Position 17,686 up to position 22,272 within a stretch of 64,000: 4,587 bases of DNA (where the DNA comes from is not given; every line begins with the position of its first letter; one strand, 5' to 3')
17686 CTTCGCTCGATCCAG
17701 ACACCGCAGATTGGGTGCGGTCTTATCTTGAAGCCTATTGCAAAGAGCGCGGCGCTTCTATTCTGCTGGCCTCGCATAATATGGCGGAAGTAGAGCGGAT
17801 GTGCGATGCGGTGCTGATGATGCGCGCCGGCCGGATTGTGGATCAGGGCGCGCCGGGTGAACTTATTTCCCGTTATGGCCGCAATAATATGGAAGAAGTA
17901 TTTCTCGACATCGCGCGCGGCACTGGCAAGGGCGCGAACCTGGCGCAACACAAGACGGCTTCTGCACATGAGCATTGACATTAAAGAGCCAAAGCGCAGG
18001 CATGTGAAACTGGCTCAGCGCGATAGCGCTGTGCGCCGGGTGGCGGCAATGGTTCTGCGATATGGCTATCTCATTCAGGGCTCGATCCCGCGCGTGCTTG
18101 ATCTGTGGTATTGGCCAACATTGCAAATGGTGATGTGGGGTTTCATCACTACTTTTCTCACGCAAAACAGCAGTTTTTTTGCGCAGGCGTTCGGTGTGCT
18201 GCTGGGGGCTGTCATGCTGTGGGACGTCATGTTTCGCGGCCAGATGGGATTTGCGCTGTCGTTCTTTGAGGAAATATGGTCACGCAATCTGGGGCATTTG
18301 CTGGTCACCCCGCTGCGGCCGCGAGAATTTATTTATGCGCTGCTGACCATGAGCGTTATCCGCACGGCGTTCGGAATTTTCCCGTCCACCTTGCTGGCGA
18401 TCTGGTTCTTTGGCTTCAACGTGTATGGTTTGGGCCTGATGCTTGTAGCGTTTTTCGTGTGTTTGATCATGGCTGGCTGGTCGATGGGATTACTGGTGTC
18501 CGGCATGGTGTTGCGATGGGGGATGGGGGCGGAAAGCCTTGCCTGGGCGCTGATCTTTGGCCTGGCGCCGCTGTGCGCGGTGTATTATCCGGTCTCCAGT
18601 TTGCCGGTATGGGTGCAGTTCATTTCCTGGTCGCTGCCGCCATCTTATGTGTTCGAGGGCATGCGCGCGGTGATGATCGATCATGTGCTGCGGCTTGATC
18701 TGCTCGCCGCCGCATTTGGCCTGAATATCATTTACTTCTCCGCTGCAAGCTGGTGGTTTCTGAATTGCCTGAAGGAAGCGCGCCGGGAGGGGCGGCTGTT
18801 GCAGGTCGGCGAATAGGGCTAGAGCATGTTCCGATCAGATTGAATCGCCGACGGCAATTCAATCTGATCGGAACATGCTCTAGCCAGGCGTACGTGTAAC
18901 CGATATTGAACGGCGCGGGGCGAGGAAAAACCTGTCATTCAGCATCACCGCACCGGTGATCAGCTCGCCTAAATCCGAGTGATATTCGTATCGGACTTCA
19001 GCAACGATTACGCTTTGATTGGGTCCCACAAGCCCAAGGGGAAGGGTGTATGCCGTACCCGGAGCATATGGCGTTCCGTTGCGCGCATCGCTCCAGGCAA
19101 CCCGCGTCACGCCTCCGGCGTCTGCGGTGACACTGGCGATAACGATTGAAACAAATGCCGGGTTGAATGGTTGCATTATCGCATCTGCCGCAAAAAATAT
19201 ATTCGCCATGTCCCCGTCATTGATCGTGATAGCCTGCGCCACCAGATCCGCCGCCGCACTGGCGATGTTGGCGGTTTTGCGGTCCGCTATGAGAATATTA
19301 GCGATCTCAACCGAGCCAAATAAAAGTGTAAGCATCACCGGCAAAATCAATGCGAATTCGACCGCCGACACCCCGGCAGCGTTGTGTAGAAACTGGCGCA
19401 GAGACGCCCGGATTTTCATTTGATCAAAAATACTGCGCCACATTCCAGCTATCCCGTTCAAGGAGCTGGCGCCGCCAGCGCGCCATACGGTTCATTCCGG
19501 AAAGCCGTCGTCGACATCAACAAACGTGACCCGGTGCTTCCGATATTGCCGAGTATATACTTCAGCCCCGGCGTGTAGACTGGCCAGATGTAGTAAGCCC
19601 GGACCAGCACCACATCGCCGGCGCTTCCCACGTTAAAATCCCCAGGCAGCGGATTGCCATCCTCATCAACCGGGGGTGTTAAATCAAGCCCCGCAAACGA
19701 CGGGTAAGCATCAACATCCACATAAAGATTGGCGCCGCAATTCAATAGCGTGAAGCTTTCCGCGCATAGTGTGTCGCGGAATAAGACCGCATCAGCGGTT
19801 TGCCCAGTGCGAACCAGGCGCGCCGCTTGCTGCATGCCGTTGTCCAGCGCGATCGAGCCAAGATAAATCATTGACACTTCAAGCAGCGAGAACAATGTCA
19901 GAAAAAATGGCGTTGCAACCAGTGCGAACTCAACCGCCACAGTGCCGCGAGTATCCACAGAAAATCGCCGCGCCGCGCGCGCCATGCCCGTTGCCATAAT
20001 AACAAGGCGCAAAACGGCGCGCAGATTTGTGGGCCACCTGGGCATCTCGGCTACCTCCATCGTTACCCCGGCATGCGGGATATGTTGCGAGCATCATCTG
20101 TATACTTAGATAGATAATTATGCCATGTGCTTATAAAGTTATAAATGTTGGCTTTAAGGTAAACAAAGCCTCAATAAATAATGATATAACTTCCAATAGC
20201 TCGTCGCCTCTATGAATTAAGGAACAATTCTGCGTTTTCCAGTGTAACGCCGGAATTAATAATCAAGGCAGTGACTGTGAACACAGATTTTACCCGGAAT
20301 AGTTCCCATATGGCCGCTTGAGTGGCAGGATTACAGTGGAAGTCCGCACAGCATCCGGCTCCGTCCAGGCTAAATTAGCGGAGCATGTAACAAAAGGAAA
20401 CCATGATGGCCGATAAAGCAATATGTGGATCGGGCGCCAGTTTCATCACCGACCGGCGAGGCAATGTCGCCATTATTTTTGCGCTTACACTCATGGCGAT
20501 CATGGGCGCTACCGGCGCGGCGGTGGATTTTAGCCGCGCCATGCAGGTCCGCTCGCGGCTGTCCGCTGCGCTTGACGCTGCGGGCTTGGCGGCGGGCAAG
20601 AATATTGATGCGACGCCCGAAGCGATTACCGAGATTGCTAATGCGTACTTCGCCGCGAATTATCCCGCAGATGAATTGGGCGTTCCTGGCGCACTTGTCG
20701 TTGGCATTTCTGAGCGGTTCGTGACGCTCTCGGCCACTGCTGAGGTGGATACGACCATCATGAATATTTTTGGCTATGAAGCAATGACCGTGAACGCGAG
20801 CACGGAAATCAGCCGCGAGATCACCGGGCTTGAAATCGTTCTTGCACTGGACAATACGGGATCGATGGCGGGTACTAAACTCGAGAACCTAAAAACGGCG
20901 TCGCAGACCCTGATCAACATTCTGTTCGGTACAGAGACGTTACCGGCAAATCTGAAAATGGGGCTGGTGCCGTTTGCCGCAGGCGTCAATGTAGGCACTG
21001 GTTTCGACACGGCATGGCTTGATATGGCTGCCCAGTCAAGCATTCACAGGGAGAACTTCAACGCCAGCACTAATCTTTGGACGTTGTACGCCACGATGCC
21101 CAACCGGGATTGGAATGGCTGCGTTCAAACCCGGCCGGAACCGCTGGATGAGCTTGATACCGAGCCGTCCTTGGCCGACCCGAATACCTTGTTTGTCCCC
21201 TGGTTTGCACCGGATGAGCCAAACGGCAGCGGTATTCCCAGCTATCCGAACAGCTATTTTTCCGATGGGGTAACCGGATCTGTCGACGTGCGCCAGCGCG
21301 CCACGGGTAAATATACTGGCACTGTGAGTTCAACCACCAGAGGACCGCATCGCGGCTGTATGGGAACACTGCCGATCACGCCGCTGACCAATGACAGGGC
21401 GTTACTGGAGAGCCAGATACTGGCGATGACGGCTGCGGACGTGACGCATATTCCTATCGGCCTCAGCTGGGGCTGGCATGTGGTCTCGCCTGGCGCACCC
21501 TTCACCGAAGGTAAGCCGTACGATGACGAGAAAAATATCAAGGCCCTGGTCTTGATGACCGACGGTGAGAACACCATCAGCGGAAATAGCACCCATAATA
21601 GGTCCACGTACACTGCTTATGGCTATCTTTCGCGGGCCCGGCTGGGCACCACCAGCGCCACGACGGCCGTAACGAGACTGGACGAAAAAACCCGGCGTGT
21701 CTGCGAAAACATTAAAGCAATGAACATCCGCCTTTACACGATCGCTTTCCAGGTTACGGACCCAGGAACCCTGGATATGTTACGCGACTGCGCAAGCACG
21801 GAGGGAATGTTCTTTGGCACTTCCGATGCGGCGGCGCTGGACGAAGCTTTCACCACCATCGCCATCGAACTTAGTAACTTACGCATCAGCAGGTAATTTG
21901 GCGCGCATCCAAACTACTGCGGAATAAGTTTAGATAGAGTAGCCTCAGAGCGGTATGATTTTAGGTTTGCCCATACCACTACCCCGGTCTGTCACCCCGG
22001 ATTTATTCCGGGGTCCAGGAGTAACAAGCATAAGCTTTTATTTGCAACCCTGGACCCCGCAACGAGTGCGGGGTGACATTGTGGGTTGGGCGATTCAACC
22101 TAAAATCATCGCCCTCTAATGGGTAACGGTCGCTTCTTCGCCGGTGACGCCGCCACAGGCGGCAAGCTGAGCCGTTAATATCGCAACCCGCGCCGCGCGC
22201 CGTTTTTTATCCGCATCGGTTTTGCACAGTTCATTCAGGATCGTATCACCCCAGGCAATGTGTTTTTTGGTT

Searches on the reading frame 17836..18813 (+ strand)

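Call 8: search_protein_families(library=pfam, proteins=[window:17836-18813:+])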
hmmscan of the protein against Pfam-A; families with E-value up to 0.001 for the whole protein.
window:17836-18813:+ (326 aa): 1 family
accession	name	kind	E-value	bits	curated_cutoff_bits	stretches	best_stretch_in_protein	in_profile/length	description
PF01061.29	ABC2_membrane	-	2.4e-10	40.7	26.9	1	90-280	20-210/211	ABC-2 type transporter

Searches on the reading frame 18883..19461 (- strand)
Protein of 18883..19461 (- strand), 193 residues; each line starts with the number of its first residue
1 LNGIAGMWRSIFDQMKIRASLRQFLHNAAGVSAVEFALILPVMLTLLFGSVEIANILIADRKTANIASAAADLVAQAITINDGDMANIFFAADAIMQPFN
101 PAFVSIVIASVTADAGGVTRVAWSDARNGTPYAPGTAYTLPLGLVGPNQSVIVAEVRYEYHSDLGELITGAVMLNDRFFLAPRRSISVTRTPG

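Call 8: search_protein_families(library=pfam, proteins=[window:18883-19461:-])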
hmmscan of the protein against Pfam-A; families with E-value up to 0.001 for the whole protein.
window:18883-19461:- (193 aa): 1 family
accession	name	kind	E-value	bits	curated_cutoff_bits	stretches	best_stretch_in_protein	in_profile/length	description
PF07811.17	TadE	-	6.9e-11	42.5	22.9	1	30-71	1-42/43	TadE-like protein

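Call 41: find_homologous_proteins(query=window:18883-19461:-, max_evalue=1e-15)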
Query window:18883-19461:- (193 aa): 405 proteins with E <= 1e-15 among 975 candidates; the best 120 are listed.
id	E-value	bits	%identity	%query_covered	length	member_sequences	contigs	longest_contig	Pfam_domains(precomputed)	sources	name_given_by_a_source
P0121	4.3e-109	380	96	97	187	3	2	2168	PF07811.18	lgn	-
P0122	9.8e-73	262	68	96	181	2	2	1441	PF07811.18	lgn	-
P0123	5.0e-67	243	66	95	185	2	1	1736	PF07811.18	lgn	-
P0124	4.2e-64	234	65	95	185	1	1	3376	PF07811.18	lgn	-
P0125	4.4e-64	234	62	98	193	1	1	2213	PF07811.18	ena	-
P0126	1.9e-55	206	59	85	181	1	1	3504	PF07811.18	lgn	-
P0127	9.7e-55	203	56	90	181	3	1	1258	PF07811.18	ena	-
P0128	2.1e-53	199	58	87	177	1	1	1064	PF07811.18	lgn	-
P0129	3.3e-53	198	58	88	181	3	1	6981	PF07811.18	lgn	-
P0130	3.5e-53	198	54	89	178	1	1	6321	PF07811.18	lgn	-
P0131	4.6e-53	198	59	87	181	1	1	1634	PF07811.18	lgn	-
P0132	2.3e-52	196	58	87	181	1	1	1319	PF07811.18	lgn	-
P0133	2.0e-51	193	59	89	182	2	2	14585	PF07811.18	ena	-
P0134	6.7e-51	191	55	87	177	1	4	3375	PF07811.18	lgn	-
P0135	7.5e-51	191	55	88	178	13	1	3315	PF07811.18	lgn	-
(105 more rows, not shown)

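Call 42: find_encoding_contigs(protein=P0121, flank=3000, max_places=6)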
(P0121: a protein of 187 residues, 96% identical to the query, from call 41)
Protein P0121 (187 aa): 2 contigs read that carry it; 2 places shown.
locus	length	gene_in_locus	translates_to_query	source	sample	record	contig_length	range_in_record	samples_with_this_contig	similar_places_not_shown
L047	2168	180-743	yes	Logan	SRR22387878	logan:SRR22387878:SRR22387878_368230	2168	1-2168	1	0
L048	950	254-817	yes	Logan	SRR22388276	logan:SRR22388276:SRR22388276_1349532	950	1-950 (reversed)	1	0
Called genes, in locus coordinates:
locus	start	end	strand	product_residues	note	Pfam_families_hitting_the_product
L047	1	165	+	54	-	?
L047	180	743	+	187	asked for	PF07811:TadE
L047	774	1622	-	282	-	PF01061:ABC2_membrane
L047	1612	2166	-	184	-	?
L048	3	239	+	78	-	?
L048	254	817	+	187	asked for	PF07811:TadE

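Call 43: find_encoding_contigs(protein=P0124, flank=3000, max_places=4)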
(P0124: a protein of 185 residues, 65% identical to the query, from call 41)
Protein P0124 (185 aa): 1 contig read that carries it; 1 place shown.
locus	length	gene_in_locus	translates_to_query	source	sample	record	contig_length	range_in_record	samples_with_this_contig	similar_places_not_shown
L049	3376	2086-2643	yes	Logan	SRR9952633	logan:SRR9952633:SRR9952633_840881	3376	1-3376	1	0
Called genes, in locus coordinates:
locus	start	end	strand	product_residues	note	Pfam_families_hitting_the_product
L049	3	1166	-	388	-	?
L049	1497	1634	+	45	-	-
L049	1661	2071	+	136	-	-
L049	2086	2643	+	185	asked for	PF07811:TadE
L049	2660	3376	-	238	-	?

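Call 70: find_encoding_contigs(protein=P0122, flank=2000, max_places=3)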
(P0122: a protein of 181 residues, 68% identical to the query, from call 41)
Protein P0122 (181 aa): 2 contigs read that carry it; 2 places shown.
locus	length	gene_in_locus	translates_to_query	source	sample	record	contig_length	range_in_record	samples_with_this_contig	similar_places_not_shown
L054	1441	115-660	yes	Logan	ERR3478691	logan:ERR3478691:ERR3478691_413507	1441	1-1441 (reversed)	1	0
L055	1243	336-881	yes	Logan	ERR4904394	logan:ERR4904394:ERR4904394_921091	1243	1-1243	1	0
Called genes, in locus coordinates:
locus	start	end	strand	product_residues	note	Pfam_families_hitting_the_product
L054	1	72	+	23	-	?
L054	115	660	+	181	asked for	PF07811:TadE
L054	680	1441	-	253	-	?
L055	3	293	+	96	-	?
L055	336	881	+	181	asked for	PF07811:TadE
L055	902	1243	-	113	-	?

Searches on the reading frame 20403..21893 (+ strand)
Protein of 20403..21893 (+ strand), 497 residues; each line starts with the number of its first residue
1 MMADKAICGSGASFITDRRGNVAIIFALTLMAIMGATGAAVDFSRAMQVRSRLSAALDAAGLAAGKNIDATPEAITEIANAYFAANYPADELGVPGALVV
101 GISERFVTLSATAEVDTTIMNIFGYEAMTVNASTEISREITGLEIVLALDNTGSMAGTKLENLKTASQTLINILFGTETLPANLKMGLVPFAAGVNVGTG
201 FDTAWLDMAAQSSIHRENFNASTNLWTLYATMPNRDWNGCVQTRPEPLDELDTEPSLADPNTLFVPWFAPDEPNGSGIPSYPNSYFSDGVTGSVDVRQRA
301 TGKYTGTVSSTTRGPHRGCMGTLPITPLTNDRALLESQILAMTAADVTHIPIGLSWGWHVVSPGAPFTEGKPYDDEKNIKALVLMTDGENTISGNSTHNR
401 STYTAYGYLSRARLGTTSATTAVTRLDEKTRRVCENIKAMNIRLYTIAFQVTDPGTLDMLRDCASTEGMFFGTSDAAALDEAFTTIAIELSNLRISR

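Call 72: search_protein_families(library=pfam, proteins=[window:20403-21893:+], max_evalue=0.001)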
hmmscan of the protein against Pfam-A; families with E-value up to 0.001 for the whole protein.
window:20403-21893:+ (497 aa): 3 families
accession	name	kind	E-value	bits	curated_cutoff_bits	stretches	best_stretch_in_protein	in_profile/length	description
PF13400.11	Tad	-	2.6e-09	37.7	22.3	1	20-65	1-45/47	Putative Flp pilus-assembly TadE/G-like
PF00092.34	VWA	-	5.4e-06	27.2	23.8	0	145-197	2-51/174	von Willebrand factor type A domain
PF13519.12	VWA_2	-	0.00091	20.3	27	0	145-203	1-57/107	von Willebrand factor type A domain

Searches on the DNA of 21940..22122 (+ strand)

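Call 28: search_dna_similar(query=window:21940-22122:+, collection=plasmids, mode=distant, max_evalue=0.01, max_rows=25)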
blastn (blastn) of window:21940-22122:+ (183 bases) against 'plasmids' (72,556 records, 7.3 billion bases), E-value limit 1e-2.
No match.
